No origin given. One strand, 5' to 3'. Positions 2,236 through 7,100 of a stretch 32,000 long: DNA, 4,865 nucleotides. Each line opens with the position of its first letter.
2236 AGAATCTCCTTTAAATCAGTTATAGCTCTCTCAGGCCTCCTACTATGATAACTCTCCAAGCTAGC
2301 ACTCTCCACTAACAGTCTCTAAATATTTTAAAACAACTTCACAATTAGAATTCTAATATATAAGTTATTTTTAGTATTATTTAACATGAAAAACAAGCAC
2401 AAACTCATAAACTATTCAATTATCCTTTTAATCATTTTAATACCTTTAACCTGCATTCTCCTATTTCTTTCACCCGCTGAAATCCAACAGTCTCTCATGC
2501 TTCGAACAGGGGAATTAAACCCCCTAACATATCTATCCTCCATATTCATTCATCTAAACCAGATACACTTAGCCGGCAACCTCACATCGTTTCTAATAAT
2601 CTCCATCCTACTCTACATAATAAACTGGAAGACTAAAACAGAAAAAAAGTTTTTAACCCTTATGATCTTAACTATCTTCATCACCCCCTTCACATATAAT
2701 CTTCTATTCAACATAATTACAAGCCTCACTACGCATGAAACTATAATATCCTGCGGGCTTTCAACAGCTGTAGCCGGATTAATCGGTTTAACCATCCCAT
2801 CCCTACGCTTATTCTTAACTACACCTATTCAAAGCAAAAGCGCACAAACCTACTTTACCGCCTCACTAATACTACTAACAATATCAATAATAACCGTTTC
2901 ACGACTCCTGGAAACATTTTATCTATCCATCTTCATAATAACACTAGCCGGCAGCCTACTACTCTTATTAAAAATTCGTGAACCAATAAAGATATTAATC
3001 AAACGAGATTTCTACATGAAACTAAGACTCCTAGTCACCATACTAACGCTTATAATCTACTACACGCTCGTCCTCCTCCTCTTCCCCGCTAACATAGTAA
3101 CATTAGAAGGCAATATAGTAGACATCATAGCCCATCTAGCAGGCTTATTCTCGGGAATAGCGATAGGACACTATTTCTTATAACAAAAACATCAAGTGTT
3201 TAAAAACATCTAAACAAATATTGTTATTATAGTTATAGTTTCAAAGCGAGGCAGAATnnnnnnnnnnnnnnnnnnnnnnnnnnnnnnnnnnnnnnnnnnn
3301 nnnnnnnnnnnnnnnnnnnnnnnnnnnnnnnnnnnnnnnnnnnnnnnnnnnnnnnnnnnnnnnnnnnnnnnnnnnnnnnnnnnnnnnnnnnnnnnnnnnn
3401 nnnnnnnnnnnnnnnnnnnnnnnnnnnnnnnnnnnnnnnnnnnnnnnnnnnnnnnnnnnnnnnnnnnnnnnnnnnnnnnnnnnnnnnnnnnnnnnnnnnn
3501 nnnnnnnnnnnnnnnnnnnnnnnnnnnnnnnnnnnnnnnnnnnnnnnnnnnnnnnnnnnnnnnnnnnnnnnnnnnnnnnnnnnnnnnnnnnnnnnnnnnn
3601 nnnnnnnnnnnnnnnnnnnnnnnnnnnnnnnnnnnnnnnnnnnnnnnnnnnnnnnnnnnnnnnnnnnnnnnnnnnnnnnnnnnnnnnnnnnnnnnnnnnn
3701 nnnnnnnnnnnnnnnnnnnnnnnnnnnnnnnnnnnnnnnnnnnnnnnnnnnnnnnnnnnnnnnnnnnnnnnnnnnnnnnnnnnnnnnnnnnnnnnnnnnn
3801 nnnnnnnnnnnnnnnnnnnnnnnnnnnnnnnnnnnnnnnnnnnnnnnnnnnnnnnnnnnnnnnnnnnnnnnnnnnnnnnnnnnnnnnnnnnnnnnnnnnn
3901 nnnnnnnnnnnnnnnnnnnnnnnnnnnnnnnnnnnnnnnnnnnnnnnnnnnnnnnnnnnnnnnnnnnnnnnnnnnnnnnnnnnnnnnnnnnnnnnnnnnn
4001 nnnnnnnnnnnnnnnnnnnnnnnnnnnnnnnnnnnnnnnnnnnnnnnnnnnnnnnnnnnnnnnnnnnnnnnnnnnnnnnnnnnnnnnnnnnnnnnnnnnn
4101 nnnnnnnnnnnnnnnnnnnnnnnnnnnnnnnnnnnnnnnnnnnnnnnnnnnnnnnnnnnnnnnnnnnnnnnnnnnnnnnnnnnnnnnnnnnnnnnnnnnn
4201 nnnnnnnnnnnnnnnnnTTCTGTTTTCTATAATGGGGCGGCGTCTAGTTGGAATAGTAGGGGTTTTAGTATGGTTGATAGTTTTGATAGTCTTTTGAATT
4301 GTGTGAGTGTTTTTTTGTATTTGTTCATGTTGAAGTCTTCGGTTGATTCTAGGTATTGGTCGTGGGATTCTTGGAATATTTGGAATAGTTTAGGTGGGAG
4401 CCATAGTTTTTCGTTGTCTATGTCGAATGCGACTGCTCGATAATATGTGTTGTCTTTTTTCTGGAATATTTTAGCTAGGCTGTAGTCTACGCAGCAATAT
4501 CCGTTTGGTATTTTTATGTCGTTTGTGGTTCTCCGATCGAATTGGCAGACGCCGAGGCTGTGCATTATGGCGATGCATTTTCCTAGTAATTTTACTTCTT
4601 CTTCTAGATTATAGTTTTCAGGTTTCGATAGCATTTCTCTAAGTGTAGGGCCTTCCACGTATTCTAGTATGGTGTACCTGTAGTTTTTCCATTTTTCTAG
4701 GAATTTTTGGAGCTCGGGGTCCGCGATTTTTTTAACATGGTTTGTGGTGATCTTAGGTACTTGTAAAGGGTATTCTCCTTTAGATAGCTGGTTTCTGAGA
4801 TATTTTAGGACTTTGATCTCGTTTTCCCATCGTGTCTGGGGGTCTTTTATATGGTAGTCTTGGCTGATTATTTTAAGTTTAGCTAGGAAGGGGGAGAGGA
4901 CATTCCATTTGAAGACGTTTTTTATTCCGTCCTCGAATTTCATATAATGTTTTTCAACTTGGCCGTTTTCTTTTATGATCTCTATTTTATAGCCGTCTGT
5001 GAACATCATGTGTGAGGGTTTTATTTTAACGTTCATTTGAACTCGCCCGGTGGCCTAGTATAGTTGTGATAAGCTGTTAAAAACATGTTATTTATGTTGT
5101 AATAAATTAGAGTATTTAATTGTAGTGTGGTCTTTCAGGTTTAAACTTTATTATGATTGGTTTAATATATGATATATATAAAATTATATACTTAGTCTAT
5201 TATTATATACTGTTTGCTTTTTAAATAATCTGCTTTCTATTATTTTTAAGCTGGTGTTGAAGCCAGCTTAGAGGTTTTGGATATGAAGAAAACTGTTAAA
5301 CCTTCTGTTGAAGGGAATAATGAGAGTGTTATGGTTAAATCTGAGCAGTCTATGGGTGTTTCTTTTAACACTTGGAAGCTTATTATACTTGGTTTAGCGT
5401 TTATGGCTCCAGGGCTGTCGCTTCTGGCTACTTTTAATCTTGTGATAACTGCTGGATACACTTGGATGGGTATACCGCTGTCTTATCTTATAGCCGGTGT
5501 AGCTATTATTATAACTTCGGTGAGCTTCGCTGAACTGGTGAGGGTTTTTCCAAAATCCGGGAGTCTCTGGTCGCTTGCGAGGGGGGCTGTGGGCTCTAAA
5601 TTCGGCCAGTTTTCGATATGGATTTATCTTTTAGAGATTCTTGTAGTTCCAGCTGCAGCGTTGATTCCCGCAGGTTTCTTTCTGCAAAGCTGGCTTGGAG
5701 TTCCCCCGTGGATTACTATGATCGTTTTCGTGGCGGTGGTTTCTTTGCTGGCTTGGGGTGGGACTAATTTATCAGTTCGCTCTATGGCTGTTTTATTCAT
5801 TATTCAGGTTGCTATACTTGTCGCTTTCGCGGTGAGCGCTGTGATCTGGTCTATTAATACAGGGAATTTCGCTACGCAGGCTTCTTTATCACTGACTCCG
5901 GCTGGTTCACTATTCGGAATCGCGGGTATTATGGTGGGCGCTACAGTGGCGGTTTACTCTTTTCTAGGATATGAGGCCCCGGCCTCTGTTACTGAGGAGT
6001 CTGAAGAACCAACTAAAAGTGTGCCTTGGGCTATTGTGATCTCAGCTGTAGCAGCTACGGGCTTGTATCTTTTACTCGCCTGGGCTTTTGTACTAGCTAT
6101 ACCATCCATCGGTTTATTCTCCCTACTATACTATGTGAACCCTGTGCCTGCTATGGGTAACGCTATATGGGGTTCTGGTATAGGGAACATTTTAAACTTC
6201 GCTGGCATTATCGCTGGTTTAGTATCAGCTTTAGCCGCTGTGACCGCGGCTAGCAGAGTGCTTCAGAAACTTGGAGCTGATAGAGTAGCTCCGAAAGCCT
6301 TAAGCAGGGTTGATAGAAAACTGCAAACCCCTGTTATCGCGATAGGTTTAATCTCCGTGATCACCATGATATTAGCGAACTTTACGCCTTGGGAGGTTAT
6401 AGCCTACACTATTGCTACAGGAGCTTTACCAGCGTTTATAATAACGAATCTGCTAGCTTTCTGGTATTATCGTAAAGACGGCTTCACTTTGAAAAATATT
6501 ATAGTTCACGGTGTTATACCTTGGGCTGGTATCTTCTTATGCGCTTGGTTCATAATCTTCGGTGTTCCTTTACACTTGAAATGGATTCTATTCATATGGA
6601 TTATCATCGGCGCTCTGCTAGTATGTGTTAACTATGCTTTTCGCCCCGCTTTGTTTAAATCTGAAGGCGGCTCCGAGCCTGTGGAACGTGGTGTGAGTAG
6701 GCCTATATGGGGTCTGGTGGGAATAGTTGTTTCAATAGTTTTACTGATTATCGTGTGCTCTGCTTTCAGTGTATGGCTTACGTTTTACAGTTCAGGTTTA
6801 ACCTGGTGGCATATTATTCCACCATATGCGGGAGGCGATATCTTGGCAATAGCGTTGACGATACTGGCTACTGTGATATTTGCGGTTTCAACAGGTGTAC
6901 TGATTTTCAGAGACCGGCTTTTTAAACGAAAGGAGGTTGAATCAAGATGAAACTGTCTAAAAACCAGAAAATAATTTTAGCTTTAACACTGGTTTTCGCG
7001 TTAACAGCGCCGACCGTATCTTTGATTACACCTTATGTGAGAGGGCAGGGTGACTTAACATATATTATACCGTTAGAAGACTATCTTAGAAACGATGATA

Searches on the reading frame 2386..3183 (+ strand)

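Call 89: search_protein_families(library=padloc, proteins=[window:2386-3183:+], max_evalue=0.0001)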
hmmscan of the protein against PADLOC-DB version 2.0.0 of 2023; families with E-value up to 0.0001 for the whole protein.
window:2386-3183:+ (265 aa): 0 families

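Call 90: search_protein_families(library=pfam, proteins=[window:2386-3183:+], max_evalue=0.00001)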
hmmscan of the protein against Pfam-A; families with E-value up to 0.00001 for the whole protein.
window:2386-3183:+ (265 aa): 1 family
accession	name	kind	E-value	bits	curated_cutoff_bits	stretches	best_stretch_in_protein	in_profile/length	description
PF01694.28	Rhomboid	-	4.3e-07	30.7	22.6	0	48-166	6-111/143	Rhomboid domain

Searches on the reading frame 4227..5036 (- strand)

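Call 89: search_protein_families(library=padloc, proteins=[window:4227-5036:-], max_evalue=0.0001)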
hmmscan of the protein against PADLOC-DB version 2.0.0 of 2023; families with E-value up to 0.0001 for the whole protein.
window:4227-5036:- (269 aa): 2 families
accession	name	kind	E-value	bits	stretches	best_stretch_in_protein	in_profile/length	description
PDLC04047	PD-T4-6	-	8.8e-07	26.3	1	60-165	26-134/327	-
PDLC04049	PD-T4-6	-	9.2e-05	19.4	0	74-172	39-144/442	-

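Call 90: search_protein_families(library=pfam, proteins=[window:4227-5036:-], max_evalue=0.00001)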
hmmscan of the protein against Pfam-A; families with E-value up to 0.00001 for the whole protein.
window:4227-5036:- (269 aa): 0 families

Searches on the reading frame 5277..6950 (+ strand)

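Call 89: search_protein_families(library=padloc, proteins=[window:5277-6950:+], max_evalue=0.0001)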
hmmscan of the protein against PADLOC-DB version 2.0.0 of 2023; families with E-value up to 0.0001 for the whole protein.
window:5277-6950:+ (557 aa): 1 family
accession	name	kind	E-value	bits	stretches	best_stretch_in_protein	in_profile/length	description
PDLC01090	C3a194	-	3.5e-17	61.1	1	55-446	11-365/379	AA transporter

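Call 90: search_protein_families(library=pfam, proteins=[window:5277-6950:+], max_evalue=0.00001)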
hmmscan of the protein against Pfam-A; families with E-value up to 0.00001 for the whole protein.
window:5277-6950:+ (557 aa): 2 families
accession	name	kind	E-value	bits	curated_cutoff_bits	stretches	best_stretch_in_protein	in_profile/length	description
PF00324.27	AA_permease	-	3.8e-28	98.9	24.6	1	63-428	28-412/470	Amino acid permease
PF13520.12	AA_permease_2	-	7.4e-25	88.2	27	1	37-430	8-403/427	Amino acid permease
